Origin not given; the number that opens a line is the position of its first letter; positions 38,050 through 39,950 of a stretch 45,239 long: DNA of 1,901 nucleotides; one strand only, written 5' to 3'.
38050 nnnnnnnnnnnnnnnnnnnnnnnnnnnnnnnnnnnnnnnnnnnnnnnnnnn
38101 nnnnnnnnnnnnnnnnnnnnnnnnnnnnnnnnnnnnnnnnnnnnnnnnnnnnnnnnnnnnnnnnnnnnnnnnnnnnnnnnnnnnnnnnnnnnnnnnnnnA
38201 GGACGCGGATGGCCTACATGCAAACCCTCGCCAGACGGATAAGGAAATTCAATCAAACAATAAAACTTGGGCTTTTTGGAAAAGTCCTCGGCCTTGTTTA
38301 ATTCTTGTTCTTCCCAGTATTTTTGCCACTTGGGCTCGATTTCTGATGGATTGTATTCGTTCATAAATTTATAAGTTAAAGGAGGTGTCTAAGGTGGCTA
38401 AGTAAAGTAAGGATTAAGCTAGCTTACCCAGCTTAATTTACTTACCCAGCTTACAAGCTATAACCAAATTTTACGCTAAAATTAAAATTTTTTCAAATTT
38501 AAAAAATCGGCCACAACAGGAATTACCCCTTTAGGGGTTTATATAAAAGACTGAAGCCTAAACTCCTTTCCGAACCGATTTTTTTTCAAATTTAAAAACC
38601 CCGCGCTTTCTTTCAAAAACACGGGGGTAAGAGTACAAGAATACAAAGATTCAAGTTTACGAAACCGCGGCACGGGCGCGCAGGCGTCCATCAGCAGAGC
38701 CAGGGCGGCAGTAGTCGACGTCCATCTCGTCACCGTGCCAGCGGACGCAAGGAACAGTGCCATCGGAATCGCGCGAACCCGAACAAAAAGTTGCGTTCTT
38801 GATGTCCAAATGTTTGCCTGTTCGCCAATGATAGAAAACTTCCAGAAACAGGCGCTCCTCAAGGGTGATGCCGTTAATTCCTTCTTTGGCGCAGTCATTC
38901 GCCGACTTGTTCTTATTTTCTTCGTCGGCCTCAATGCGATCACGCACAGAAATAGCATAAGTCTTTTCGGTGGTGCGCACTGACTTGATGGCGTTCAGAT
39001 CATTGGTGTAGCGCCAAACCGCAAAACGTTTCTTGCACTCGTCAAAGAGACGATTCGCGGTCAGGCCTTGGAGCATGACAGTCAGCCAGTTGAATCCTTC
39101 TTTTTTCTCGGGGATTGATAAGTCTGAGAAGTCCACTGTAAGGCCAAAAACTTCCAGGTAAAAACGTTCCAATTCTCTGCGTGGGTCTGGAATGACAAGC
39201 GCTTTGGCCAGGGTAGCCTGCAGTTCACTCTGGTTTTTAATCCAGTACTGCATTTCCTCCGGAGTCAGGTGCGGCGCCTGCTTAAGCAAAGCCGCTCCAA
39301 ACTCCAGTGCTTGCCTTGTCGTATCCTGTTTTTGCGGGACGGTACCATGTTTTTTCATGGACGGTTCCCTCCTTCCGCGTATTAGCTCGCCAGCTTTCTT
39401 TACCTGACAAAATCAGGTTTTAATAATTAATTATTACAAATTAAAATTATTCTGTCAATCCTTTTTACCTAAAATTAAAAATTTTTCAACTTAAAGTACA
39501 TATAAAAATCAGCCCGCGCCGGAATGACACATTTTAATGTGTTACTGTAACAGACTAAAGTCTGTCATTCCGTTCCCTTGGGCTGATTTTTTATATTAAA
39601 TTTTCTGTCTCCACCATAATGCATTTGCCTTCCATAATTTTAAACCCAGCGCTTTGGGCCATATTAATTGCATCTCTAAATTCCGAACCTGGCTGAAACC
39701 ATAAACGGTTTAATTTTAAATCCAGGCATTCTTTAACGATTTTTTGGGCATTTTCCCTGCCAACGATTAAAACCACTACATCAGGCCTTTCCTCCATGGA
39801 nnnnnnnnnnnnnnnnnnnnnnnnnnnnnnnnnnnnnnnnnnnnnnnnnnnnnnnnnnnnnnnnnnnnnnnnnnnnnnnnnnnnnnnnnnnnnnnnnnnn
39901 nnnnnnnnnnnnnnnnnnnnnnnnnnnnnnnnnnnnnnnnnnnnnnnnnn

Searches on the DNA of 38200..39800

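Call 86: search_rna_families(source=window, start=38200, end=39800, threshold=evalue, max_evalue=1)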
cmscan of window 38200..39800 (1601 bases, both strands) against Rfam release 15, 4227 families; matches with E-value up to 1: 0.
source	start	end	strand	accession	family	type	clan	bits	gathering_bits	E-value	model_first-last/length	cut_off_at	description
